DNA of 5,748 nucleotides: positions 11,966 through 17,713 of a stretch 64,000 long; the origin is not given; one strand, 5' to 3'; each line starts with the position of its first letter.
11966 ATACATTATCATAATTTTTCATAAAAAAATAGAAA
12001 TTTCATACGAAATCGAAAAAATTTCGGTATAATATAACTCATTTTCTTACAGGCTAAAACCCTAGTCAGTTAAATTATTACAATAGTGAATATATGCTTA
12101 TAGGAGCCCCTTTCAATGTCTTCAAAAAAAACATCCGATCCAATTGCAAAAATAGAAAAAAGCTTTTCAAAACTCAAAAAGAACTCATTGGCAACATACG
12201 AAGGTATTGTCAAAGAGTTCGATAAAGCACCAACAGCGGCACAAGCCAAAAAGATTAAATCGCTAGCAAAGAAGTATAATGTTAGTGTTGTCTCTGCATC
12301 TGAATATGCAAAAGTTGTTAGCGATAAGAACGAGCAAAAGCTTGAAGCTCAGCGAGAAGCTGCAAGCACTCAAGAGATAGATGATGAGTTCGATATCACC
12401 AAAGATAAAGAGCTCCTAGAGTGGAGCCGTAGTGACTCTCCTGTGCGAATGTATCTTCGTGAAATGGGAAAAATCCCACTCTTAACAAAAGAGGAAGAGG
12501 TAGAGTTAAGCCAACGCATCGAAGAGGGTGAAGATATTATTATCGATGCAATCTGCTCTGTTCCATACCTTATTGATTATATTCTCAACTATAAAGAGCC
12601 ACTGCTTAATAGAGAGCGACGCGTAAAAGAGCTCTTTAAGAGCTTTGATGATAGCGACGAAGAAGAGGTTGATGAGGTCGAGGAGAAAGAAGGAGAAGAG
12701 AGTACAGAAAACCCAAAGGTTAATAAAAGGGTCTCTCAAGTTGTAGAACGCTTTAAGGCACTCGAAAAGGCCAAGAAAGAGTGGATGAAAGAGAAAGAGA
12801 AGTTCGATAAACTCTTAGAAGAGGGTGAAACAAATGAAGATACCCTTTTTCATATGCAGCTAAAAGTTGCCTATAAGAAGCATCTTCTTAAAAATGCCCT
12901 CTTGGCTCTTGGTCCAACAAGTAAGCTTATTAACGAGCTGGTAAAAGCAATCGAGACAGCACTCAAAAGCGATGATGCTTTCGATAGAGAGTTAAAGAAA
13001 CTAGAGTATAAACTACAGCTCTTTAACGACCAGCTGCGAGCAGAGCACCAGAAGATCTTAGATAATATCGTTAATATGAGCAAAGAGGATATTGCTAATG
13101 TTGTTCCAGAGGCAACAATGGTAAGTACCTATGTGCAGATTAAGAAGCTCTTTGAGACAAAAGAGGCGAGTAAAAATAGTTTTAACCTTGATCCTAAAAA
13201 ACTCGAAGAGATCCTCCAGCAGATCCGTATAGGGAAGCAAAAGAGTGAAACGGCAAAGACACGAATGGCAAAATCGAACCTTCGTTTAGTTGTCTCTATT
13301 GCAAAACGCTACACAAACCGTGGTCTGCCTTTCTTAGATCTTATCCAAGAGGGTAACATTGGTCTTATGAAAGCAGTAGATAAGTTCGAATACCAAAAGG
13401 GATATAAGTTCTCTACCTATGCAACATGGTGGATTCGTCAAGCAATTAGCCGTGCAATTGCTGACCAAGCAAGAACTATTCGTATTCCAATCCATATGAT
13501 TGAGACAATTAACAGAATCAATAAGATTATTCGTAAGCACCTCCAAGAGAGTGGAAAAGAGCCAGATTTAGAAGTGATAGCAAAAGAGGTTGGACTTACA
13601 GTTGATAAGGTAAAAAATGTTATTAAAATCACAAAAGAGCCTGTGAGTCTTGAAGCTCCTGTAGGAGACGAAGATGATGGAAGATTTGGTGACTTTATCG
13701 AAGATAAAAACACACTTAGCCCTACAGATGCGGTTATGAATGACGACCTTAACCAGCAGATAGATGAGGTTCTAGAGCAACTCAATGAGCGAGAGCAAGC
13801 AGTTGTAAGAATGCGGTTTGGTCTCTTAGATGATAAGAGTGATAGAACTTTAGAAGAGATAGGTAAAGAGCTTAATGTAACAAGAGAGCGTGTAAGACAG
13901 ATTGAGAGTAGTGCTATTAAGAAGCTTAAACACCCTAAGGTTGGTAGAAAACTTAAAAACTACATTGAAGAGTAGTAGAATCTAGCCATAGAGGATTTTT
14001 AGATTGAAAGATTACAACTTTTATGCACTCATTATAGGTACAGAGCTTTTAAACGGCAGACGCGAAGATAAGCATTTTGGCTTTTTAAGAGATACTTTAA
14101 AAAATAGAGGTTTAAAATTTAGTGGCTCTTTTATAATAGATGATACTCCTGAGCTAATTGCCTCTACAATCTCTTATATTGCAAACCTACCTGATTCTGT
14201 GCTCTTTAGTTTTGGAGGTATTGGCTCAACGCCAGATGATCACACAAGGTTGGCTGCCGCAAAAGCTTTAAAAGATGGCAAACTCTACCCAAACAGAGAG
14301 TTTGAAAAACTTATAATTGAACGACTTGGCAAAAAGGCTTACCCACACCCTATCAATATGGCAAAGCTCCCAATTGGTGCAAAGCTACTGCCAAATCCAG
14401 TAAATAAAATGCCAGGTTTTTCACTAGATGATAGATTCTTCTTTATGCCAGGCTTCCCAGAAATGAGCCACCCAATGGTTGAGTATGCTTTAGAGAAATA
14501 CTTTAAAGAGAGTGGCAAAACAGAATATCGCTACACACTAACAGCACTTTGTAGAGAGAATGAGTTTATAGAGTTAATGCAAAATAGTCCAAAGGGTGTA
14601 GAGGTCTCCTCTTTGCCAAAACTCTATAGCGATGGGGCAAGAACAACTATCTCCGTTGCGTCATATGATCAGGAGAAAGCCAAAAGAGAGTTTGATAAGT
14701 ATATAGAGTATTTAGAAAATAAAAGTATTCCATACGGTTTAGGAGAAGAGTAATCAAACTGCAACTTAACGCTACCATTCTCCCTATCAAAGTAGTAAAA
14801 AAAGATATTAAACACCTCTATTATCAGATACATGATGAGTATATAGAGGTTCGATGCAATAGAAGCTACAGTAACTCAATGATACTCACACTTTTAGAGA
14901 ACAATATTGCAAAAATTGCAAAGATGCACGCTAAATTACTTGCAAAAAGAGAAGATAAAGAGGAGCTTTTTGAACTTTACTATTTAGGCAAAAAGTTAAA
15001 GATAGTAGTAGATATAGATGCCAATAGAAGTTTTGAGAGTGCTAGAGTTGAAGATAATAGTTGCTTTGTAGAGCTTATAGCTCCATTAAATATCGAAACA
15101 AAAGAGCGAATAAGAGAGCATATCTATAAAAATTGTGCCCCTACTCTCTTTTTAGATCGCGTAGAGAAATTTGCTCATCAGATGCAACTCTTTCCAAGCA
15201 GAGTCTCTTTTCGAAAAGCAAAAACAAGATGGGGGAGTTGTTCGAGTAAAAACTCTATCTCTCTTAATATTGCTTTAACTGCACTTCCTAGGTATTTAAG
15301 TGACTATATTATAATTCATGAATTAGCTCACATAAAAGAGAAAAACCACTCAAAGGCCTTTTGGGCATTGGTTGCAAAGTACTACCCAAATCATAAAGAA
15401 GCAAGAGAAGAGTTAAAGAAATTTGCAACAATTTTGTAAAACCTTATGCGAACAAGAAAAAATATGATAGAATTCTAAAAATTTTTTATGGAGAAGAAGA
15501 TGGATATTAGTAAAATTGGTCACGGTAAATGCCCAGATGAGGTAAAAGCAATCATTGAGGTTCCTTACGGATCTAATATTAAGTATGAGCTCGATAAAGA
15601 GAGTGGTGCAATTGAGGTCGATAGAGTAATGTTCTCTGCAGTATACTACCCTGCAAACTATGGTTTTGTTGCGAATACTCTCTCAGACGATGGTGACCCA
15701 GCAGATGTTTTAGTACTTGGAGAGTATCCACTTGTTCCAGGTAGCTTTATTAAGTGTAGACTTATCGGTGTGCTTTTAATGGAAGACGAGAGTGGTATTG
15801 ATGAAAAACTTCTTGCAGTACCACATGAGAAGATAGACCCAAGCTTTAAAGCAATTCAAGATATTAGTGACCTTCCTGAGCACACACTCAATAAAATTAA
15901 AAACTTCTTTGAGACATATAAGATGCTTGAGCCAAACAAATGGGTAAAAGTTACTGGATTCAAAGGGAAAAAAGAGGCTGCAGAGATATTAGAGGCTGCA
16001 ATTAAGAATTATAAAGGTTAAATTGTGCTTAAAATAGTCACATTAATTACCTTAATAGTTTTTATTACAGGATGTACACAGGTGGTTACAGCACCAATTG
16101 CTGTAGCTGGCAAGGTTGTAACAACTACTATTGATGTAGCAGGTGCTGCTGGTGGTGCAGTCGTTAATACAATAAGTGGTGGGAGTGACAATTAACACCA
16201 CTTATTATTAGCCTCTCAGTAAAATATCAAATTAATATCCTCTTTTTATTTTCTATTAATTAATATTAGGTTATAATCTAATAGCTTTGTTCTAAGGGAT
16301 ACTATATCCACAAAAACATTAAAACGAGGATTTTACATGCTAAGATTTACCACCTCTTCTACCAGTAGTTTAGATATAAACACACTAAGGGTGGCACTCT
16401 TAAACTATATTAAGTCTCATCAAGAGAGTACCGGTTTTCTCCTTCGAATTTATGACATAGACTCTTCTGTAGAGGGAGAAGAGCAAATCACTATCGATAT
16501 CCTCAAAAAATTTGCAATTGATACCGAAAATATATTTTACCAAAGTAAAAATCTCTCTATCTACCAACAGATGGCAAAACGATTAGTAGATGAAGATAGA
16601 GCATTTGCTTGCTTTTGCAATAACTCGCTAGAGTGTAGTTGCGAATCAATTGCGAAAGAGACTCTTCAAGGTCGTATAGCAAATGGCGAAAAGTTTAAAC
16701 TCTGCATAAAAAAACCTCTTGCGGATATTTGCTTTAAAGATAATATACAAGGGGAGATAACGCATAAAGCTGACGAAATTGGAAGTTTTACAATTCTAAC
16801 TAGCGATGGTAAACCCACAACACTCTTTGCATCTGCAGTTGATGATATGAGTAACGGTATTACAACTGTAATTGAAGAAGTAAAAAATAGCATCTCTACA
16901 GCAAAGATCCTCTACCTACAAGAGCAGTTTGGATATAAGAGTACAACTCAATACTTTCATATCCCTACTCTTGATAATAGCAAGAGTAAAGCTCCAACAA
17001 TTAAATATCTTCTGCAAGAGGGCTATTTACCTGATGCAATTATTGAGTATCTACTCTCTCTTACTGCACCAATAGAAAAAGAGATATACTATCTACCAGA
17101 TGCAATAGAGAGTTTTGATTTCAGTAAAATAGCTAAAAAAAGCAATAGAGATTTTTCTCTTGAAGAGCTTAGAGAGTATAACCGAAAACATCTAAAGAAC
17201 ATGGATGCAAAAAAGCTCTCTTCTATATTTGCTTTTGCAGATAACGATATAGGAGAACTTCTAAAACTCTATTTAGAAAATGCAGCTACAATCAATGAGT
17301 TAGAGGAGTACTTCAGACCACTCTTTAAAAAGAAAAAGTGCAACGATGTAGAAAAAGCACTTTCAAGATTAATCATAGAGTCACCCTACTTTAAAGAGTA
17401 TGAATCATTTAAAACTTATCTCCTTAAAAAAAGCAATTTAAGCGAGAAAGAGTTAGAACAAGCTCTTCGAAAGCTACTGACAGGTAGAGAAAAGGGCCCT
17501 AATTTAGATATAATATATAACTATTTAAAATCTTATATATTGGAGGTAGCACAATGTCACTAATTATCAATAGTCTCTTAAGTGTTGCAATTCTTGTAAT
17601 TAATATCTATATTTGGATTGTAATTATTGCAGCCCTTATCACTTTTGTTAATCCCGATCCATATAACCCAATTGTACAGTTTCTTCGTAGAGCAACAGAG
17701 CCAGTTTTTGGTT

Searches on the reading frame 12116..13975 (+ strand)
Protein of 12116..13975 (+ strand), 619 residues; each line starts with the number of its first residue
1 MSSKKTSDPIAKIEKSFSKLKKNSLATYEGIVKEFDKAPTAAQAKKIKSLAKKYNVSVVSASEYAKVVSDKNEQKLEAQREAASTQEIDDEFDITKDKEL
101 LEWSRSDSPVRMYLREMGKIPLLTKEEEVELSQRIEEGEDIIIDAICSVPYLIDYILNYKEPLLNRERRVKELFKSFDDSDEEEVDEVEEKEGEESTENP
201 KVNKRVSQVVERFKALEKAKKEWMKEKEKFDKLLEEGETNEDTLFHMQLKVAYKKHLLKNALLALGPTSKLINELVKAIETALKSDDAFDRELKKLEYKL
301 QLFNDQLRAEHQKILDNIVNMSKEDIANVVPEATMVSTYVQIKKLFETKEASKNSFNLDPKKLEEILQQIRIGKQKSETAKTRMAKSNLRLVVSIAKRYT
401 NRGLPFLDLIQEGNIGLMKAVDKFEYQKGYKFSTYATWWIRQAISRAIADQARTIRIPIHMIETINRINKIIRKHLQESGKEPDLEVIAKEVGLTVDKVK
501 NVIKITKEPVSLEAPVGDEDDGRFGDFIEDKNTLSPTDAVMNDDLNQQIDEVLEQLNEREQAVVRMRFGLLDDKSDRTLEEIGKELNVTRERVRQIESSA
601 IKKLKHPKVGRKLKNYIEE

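Call 14: search_protein_families(library=pfam, proteins=[window:12116-13975:+], max_evalue=0.001)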
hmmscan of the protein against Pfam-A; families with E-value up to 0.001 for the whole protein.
window:12116-13975:+ (619 aa): 4 families
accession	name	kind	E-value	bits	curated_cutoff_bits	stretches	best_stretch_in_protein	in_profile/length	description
PF04539.22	Sigma70_r3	-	1.4e-26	92.9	25.3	1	463-539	1-77/78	Sigma-70 region 3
PF04542.20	Sigma70_r2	-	1.3e-23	83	24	1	385-454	2-71/71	Sigma-70 region 2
PF04545.22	Sigma70_r4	-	9.8e-19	67.1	24.1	1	552-606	1-50/50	Sigma-70, region 4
PF00140.25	Sigma70_r1_2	-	1.7e-16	60.3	22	1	109-140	2-33/34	Sigma-70 factor, region 1.2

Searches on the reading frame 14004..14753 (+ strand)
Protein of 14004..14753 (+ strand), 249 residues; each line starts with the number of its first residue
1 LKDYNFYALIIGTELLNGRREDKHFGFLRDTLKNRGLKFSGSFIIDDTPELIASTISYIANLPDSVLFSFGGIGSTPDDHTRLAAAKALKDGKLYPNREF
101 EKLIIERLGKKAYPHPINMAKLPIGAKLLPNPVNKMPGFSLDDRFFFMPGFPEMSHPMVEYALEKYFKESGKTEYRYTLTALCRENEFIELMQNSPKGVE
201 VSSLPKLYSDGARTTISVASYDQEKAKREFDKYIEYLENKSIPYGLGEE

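Call 14: search_protein_families(library=pfam, proteins=[window:14004-14753:+], max_evalue=0.001)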
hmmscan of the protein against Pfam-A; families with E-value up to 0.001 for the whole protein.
window:14004-14753:+ (249 aa): 1 family
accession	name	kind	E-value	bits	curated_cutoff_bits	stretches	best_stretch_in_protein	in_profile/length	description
PF00994.29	MoCF_biosynth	-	1.8e-17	63.9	26.6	1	9-165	3-140/144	Probable molybdopterin binding domain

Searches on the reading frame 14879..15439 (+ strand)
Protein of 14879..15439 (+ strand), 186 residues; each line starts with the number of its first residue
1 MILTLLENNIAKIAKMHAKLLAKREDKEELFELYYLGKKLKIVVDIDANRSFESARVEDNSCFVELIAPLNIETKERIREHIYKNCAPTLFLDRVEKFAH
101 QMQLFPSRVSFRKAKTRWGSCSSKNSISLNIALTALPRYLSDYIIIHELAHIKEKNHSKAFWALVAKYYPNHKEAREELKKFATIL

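Call 14: search_protein_families(library=pfam, proteins=[window:14879-15439:+], max_evalue=0.001)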
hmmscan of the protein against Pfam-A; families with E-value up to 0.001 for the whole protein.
window:14879-15439:+ (186 aa): 1 family
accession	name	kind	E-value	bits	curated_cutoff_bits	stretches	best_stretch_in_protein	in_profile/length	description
PF01863.23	YgjP-like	-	2e-42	146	26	1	6-181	30-206/207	YgjP-like, metallopeptidase domain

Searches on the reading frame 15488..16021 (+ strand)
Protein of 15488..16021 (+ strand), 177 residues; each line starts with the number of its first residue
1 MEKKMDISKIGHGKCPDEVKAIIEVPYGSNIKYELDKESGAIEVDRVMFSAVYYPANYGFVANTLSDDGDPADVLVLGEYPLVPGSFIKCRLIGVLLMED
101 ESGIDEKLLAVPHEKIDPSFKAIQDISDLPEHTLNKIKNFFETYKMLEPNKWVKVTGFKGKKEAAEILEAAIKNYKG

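Call 14: search_protein_families(library=pfam, proteins=[window:15488-16021:+], max_evalue=0.001)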
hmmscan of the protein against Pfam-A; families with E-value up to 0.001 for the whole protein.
window:15488-16021:+ (177 aa): 1 family
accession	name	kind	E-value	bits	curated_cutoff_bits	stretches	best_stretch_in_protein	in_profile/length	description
PF00719.24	Pyrophosphatase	-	1.4e-59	200.7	23.5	1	21-176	1-153/153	Inorganic pyrophosphatase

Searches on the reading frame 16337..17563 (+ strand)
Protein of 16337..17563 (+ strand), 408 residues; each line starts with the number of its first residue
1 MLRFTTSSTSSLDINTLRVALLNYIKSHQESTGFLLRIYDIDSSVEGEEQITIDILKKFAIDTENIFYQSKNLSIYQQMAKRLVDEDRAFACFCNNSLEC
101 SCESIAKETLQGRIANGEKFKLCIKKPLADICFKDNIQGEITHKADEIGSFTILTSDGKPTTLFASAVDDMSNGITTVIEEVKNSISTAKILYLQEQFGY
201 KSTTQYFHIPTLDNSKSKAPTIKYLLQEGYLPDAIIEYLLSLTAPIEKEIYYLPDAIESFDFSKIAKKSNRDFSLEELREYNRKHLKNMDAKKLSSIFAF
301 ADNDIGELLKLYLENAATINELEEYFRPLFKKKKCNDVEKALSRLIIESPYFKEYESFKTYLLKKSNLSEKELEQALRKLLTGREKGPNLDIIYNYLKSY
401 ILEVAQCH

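Call 14: search_protein_families(library=pfam, proteins=[window:16337-17563:+], max_evalue=0.001)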
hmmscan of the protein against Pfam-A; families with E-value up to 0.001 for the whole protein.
window:16337-17563:+ (408 aa): 1 family
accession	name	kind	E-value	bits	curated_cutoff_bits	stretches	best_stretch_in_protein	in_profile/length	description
PF00749.27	tRNA-synt_1c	-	2.5e-25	89.5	23.4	1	3-276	5-310/314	tRNA synthetases class I (E and Q), catalytic domain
